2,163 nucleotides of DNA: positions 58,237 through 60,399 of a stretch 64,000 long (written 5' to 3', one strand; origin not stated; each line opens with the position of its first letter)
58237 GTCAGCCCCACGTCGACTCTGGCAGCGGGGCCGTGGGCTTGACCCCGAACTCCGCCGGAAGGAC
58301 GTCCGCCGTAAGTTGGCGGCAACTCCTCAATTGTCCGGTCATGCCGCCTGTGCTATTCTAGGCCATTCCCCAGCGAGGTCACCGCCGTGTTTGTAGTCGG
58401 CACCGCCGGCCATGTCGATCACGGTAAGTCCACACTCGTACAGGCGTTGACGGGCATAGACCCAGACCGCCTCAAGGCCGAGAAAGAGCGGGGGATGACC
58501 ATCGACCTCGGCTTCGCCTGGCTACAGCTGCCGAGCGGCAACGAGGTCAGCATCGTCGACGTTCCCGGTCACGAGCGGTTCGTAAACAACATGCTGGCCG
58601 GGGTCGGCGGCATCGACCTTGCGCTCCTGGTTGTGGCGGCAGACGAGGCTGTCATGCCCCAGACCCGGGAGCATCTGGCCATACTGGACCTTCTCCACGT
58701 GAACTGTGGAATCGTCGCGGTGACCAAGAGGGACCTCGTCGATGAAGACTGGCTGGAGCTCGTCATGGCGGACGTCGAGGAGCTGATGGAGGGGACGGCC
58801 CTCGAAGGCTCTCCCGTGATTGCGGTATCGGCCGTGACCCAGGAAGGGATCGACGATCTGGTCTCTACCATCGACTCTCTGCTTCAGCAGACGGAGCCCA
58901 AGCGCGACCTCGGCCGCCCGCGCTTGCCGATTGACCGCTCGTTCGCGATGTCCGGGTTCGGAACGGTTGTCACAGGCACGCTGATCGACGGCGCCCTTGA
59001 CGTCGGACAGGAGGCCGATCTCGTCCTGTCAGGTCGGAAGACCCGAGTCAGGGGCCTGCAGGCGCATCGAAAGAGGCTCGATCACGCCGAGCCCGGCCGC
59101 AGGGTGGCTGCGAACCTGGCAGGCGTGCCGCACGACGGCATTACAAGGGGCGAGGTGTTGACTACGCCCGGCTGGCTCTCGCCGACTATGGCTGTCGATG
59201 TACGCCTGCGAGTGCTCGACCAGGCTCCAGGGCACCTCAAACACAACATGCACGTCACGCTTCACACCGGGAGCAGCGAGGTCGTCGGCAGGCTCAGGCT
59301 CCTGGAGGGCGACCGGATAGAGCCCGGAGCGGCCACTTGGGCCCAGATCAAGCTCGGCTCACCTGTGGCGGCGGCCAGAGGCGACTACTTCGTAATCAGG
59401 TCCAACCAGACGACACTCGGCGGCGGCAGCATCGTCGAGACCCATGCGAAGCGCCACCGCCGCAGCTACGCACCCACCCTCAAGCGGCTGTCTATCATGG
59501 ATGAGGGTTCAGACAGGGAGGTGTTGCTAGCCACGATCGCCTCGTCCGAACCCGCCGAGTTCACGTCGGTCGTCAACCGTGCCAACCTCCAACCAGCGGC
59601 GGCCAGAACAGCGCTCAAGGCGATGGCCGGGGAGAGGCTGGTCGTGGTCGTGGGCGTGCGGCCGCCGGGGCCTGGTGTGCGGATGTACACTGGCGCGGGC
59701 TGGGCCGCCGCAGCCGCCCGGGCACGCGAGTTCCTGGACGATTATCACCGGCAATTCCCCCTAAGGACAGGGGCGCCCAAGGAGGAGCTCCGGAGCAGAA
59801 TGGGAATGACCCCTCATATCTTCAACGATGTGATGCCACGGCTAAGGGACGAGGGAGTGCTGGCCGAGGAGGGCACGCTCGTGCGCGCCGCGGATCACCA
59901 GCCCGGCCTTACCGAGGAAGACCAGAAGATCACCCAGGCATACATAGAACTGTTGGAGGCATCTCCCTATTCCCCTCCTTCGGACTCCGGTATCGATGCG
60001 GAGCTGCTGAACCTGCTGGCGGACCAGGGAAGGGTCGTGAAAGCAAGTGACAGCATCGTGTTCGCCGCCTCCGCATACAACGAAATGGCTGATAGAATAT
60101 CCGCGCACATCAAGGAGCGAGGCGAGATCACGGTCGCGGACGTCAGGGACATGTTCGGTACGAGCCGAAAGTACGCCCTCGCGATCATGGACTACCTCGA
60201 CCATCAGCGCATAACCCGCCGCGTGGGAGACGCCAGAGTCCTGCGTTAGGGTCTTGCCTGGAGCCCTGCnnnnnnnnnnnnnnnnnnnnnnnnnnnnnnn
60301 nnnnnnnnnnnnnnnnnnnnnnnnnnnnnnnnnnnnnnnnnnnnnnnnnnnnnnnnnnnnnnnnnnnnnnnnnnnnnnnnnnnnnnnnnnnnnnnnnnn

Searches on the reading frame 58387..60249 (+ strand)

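Call 58: search_protein_families(library=pfam, proteins=[window:58387-60249:+], max_evalue=0.01)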
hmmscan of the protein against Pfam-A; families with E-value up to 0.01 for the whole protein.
window:58387-60249:+ (620 aa): 9 families
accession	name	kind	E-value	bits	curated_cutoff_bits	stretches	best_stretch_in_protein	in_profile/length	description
PF00009.33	GTP_EFTU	-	3.9e-36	124.9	26.5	1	4-167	6-187/188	Elongation factor Tu GTP binding domain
PF09107.17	SelB-wing_3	-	5e-21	74.4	23.2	1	574-619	2-47/47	Elongation factor SelB, winged helix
PF25461.1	Beta-barrel_SelB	-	1.7e-13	51.1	27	1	273-355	3-79/80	Selenocysteine-specific elongation factor, beta-barrel domain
PF09106.17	SelB-wing_2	-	3.2e-12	46.8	22.3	1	448-500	2-56/57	Elongation factor SelB, winged helix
PF03144.31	GTP_EFTU_D2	-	4.8e-12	46.6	30.3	1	192-259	1-73/73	Elongation factor Tu domain 2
PF01926.29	MMR_HSR1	-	7.8e-08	32.9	21.9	1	4-100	2-100/113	50S ribosome-binding GTPase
PF02421.24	FeoB_N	-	0.0014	18.6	27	0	4-161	3-155/156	Ferrous iron transport protein B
PF03193.22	RsgA_GTPase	-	0.0028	17.9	30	0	75-163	22-105/174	RsgA GTPase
PF03143.23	GTP_EFTU_D3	-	0.0095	16.7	27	0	309-351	62-104/106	Elongation factor Tu C-terminal domain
